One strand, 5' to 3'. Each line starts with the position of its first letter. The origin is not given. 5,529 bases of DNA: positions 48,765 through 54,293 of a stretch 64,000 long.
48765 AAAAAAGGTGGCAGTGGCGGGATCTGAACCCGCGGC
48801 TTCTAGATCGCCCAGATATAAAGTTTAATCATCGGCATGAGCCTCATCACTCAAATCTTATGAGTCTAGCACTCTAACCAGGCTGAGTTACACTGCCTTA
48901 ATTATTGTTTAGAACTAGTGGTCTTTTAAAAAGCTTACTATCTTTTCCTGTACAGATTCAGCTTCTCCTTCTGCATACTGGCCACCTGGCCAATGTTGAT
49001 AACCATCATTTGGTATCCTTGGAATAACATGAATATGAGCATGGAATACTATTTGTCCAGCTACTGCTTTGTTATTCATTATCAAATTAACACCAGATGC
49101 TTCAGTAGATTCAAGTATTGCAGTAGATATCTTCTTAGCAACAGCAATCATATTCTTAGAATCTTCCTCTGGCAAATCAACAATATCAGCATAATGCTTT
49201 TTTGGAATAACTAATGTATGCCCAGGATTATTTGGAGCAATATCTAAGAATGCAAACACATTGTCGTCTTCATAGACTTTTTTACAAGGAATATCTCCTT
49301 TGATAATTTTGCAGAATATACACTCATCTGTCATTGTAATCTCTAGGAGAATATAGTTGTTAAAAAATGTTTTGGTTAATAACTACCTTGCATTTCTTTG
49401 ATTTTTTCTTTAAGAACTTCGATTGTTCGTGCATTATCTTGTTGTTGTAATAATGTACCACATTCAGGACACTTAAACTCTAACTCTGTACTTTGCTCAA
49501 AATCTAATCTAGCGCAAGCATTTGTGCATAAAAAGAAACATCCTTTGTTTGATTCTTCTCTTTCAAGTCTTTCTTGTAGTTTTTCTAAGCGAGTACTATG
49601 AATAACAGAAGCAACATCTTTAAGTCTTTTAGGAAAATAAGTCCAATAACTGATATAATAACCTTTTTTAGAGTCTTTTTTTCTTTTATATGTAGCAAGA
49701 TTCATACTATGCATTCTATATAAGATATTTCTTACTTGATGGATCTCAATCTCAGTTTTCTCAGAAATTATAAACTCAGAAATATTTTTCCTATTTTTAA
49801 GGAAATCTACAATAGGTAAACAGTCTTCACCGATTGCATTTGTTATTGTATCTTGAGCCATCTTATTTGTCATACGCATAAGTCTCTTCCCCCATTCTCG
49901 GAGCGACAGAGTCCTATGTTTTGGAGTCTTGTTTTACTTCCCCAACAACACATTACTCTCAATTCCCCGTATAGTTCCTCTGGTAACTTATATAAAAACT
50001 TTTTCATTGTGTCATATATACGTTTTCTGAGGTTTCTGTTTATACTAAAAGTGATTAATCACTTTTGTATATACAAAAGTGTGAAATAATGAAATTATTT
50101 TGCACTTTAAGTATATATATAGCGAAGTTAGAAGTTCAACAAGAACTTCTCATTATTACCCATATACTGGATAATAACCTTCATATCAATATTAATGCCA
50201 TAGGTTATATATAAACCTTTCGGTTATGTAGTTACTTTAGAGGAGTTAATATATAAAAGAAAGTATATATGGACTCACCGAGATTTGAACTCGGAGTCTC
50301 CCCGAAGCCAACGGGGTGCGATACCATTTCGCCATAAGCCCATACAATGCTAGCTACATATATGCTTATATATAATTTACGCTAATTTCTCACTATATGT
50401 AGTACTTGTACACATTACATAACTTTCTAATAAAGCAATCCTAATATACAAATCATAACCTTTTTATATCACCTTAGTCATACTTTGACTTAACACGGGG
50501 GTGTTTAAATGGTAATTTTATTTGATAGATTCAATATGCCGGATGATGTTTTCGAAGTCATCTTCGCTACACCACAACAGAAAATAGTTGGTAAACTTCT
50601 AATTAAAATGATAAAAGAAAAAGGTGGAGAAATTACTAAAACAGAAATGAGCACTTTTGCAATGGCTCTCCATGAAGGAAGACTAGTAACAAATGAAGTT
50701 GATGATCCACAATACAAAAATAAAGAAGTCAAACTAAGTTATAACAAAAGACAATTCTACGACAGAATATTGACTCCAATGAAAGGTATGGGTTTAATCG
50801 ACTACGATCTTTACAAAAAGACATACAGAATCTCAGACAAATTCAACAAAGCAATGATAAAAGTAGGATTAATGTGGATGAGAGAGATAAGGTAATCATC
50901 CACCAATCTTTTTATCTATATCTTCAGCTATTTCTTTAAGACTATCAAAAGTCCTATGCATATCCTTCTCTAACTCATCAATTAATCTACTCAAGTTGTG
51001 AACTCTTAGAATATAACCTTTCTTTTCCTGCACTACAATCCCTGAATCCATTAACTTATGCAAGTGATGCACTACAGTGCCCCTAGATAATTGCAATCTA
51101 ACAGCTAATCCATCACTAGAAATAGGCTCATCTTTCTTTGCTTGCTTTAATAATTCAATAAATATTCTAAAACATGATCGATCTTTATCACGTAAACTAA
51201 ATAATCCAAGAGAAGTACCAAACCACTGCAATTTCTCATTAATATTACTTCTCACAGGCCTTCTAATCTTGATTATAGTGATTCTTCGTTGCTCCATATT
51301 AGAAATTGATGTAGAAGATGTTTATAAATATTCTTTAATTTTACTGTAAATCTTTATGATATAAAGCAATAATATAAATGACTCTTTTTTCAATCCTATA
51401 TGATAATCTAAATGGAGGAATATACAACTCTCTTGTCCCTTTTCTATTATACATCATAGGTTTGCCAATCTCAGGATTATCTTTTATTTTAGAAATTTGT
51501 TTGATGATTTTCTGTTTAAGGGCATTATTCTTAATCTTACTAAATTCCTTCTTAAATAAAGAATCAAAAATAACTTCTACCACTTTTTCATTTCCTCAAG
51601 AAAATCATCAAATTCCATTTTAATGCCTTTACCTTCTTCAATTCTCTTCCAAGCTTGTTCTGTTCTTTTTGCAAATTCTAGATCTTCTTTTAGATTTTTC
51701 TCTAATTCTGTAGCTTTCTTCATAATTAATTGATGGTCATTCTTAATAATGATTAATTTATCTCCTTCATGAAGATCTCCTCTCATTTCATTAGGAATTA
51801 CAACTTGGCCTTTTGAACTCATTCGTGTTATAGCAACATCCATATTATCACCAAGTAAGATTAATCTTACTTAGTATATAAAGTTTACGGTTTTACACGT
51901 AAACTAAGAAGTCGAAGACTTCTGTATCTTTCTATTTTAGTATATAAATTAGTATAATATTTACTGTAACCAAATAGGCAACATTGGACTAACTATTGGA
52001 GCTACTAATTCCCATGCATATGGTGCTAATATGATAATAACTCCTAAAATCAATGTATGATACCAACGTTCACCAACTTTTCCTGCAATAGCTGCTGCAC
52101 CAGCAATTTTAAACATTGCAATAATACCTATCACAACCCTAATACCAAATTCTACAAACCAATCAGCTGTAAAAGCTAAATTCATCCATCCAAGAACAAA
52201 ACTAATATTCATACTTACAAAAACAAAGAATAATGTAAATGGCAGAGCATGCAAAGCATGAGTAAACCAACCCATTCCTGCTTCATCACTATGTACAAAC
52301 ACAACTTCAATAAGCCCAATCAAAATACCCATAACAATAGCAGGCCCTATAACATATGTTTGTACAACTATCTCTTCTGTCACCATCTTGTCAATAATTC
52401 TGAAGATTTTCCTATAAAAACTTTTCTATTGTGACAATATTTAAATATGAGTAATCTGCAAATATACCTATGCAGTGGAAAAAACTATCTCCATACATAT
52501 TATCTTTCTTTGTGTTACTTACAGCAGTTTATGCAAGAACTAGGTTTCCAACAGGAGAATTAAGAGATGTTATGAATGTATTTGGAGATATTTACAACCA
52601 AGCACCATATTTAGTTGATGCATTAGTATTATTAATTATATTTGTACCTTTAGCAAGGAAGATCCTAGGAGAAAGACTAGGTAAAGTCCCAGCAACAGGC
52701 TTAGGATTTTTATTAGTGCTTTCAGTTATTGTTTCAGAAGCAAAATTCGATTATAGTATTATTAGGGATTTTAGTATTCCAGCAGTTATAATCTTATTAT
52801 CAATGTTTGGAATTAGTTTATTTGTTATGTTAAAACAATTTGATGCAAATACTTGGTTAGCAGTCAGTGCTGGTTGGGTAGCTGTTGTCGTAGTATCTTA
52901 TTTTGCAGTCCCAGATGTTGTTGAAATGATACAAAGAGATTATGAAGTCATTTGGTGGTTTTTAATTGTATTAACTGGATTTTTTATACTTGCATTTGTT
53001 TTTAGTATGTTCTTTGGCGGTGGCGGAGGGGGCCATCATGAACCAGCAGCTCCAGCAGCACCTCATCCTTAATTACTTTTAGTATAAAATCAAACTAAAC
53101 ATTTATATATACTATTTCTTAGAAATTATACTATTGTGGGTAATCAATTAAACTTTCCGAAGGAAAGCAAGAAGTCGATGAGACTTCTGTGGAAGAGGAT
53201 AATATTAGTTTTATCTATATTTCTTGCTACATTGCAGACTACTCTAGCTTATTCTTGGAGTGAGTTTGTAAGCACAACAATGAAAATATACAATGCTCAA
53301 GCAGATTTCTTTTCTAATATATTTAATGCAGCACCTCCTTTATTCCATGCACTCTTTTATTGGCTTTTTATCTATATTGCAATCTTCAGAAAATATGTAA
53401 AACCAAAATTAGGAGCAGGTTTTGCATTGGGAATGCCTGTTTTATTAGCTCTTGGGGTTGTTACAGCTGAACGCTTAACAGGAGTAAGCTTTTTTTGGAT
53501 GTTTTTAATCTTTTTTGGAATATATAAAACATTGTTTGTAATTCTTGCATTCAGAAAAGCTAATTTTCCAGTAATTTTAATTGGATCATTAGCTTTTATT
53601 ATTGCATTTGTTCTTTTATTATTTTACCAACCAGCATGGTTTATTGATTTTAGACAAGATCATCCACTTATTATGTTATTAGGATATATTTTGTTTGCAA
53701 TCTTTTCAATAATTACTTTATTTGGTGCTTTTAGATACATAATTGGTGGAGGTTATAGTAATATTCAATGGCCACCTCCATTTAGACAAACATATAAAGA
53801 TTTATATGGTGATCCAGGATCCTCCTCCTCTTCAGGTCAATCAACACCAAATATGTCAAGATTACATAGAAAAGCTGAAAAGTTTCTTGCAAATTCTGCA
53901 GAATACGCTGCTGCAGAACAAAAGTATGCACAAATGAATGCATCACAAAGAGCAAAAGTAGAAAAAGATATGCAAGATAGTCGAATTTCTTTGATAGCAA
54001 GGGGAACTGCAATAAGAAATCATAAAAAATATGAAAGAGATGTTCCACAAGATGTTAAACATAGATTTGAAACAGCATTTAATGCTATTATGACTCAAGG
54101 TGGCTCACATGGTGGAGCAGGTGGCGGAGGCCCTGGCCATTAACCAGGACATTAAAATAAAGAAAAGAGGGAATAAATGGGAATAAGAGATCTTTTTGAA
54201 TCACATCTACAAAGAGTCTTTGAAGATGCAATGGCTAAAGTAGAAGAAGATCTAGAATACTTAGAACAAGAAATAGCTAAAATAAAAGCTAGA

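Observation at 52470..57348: Cell-envelope gene cluster: two polytopic membrane proteins with Gly/His tails, a long coiled-coil protein and an extracytoplasmic ATPase-less Lon (S16) protease domain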

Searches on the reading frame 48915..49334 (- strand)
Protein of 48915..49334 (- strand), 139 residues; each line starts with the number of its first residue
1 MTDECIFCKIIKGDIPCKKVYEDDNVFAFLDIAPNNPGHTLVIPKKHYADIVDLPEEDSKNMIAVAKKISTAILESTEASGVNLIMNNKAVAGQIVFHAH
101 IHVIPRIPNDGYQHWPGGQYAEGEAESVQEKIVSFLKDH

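Call 44: search_protein_families(library=pfam, proteins=[window:48915-49334:-], max_evalue=0.01)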
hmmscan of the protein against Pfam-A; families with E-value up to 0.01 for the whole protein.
window:48915-49334:- (139 aa): 2 families
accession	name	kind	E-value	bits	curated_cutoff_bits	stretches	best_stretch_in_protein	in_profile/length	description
PF01230.28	HIT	-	6.1e-29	101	21.5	1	13-106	2-95/98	HIT domain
PF11969.13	DcpS_C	-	1.5e-17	64.5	24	1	4-104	1-100/114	Scavenger mRNA decapping enzyme C-term binding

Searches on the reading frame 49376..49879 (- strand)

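Call 44: search_protein_families(library=pfam, proteins=[window:49376-49879:-], max_evalue=0.01)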
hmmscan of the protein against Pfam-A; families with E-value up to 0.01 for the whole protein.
window:49376-49879:- (167 aa): 3 families
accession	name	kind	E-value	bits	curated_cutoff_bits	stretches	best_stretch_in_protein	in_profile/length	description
PF02002.24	TFIIE_alpha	-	4.8e-15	55.8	22.9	1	8-109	3-104/105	TFIIE alpha subunit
PF24977.1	DUF7772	-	0.0012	19.6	25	1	108-138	46-76/99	Family of unknown function (DUF7772)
PF10122.14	Zn_ribbon_Com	-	0.0077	16.1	22.9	0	122-159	10-49/52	Mu-like prophage protein Com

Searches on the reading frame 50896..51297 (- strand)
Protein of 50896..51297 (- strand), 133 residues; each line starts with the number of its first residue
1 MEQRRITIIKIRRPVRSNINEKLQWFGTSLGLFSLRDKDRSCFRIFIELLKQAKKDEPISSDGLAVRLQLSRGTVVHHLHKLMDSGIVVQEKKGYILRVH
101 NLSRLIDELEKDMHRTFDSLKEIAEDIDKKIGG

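Call 44: search_protein_families(library=pfam, proteins=[window:50896-51297:-], max_evalue=0.01)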
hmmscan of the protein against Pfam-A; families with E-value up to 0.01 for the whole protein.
window:50896-51297:- (133 aa): 12 families
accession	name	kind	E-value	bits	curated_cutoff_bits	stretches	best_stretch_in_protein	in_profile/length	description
PF08279.18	HTH_11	-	5.4e-06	26.6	25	1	49-95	5-54/55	HTH domain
PF12840.13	HTH_20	-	2e-05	24.9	27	1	41-90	5-50/51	Helix-turn-helix domain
PF01022.26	HTH_5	-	4e-05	23.9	22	1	58-88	15-45/47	Bacterial regulatory protein, arsR family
PF01047.28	MarR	-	8.6e-05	22.8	24.6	1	49-89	8-48/59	MarR family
PF12802.13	MarR_2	-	0.00012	22.6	27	1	53-91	18-53/61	MarR family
PF13412.12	HTH_24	-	0.00068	19.6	21.9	1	48-88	7-47/48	Winged helix-turn-helix DNA-binding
PF14502.12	HTH_41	-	0.00091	19.1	25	1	64-94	12-42/48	Helix-turn-helix domain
PF25212.1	HVO_A0114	-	0.0013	18.9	27.6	1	47-97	25-75/84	HVO_A0114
PF02082.26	Rrf2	-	0.0023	18.5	30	1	40-89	6-54/132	Iron-dependent Transcriptional regulator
PF09339.16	HTH_IclR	-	0.0023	18.1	22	1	56-91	16-51/52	IclR helix-turn-helix domain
PF13545.12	HTH_Crp_2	-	0.0027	18.1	27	1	58-105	22-67/70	Crp-like helix-turn-helix domain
PF24266.1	HTH_HVO_0163_N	-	0.0028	18.1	31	1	64-110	22-66/70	HVO_0163, N-terminal HTH domain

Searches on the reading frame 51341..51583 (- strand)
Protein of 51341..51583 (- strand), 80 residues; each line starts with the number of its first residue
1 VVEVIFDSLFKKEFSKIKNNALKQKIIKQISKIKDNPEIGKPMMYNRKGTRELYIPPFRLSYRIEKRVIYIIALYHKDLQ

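Call 44: search_protein_families(library=pfam, proteins=[window:51341-51583:-], max_evalue=0.01)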
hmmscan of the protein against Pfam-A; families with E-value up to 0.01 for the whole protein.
window:51341-51583:- (80 aa): 2 families
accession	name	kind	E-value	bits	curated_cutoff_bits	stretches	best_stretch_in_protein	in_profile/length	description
PF05016.21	ParE_toxin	-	1.8e-08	35.3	23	1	4-77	1-85/89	ParE toxin of type II toxin-antitoxin system, parDE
PF15781.12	ParE-like_toxin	-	0.0015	18.9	28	1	8-42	5-38/87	ParE-like toxin of type II bacterial toxin-antitoxin system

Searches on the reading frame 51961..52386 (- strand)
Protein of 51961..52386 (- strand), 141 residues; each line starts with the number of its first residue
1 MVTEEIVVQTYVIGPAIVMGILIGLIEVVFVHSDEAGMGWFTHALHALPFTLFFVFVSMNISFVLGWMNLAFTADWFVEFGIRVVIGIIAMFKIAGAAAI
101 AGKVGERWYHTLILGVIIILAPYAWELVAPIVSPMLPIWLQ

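Call 3: search_protein_families(library=pfam, proteins=[window:51961-52386:-], max_evalue=0.1)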
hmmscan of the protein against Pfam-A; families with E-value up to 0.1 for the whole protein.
window:51961-52386:- (141 aa): 0 families

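Call 4: search_protein_families(library=ncbifam, proteins=[window:51961-52386:-], max_evalue=0.1)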
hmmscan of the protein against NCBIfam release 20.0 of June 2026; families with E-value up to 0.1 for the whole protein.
window:51961-52386:- (141 aa): 0 families

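Call 90: search_protein_families(library=padloc, proteins=[window:51961-52386:-], max_evalue=0.01)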
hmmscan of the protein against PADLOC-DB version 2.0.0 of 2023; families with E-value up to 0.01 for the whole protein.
window:51961-52386:- (141 aa): 0 families
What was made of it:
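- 51961..52386 (-): ORF0: small 4-TM membrane protein (141 aa), divergently oriented next to the cluster. No Pfam, NCBIfam or PADLOC hit (calls 3, 4, 90).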

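Call 91: search_protein_families(library=phrogs, proteins=[window:51961-52386:-], max_evalue=0.01)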
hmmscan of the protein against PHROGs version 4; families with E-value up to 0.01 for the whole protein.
window:51961-52386:- (141 aa): 0 families

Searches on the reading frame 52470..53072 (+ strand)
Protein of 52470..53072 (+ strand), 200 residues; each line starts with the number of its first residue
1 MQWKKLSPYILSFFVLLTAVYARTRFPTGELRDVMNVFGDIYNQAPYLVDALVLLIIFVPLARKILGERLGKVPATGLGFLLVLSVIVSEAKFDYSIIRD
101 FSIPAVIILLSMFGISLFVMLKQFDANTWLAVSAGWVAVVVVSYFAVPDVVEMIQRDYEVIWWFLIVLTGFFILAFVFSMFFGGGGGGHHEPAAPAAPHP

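Call 3: search_protein_families(library=pfam, proteins=[window:52470-53072:+], max_evalue=0.1)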
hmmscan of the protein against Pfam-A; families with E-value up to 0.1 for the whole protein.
window:52470-53072:+ (200 aa): 0 families

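Call 4: search_protein_families(library=ncbifam, proteins=[window:52470-53072:+], max_evalue=0.1)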
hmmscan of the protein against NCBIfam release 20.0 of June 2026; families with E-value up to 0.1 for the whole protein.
window:52470-53072:+ (200 aa): 0 families
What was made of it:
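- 52470..53072 (+): ORF1: polytopic membrane protein (200 aa). It has a signal-like N-terminus, an '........' motif, about 5 further TM segments and a Gly/His/Pro tail. It is the short paralog of ORF2. No family hit (calls 3, 4).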

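Call 90: search_protein_families(library=padloc, proteins=[window:52470-53072:+], max_evalue=0.01)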
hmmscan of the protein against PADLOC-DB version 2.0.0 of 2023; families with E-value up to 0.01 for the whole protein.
window:52470-53072:+ (200 aa): 0 families

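Call 91: search_protein_families(library=phrogs, proteins=[window:52470-53072:+], max_evalue=0.01)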
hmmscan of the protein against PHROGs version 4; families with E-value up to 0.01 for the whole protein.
window:52470-53072:+ (200 aa): 0 families

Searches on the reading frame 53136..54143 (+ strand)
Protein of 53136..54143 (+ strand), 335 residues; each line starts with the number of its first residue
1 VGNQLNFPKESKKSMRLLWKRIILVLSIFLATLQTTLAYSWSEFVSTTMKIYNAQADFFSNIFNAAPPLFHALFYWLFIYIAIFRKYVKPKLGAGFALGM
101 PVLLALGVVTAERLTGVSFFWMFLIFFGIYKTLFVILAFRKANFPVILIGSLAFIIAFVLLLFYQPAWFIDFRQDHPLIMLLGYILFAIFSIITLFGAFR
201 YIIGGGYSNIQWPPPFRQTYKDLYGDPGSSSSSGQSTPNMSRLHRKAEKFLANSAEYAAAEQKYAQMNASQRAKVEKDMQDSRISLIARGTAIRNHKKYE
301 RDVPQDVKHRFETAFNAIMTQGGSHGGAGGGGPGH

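Call 3: search_protein_families(library=pfam, proteins=[window:53136-54143:+], max_evalue=0.1)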
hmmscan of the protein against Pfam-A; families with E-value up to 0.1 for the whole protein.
window:53136-54143:+ (335 aa): 0 families

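Call 4: search_protein_families(library=ncbifam, proteins=[window:53136-54143:+], max_evalue=0.1)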
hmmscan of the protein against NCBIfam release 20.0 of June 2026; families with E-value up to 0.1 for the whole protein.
window:53136-54143:+ (335 aa): 1 family
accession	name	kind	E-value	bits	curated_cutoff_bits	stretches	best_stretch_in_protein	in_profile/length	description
NF040480.1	CGLAU_01105_fam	hypoth_equivalog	0.022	14.9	45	1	241-319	73-157/179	CGLAU_01105 family protein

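Call 36: search_protein_representatives(protein=window:53136-54143:+)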
Query: 335 residues. Proteins with E-value up to 0.001 (for the whole library): 2; up to 1e-10: 2; up to 1e-30: 1. The best 2 are listed.
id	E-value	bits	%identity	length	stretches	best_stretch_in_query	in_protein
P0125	2.9e-199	677.5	90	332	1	1-330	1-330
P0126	1.2e-27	113.4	30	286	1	57-327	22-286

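Call 62: find_encoding_contigs(protein=P0126, flank=8000, max_places=3)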
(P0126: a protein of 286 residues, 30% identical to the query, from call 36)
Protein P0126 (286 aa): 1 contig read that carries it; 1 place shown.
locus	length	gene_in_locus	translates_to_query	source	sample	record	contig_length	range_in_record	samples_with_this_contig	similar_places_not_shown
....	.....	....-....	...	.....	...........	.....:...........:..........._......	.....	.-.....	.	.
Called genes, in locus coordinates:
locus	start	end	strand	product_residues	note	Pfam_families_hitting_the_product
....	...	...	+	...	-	-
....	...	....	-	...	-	-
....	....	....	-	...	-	-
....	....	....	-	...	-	-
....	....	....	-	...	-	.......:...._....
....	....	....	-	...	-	-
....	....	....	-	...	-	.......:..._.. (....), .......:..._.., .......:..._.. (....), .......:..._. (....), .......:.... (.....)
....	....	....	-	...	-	-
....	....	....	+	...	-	-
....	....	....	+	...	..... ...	-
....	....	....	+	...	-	-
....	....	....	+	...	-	-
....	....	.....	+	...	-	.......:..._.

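Call 73: find_homologous_proteins(query=A3, max_evalue=0.001)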
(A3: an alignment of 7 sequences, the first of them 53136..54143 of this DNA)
Query A3 (7 sequences) (335 aa, profile of the alignment): 5 proteins with E <= 0.001 among 8000 candidates.
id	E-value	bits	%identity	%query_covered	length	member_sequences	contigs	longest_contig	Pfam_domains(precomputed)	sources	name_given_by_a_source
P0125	5.1e-128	445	90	96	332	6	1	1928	-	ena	-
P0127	2.2e-126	439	100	96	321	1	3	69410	-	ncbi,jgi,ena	-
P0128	1.2e-120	420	90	92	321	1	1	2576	-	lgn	-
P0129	2.0e-108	380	78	95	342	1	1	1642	-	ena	-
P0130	5.9e-105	369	75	96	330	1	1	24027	-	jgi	jgi:hypothetical protein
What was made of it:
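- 53136..54143 (+): ORF2: polytopic membrane protein (335 aa from GTG, 321 aa from the ATG at 53178). It has a signal-like N-terminus, an 'AAPPLF' motif, a TM bundle, a Gly/Pro/Ser-rich linker, a 139-aa K/R-rich helical tail predicted to be cytoplasmic, and a Gly/His end. Only 2 representative clusters among 1.8 billion proteins (call 36), and 5 hits, all at least 75% identical, among 5.8 billion with a family profile (call 73).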

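Call 90: search_protein_families(library=padloc, proteins=[window:53136-54143:+], max_evalue=0.01)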
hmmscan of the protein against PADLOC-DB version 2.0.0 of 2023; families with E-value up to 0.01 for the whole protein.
window:53136-54143:+ (335 aa): 0 families

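Call 91: search_protein_families(library=phrogs, proteins=[window:53136-54143:+], max_evalue=0.01)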
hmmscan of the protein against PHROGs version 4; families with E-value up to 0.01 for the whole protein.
window:53136-54143:+ (335 aa): 0 families
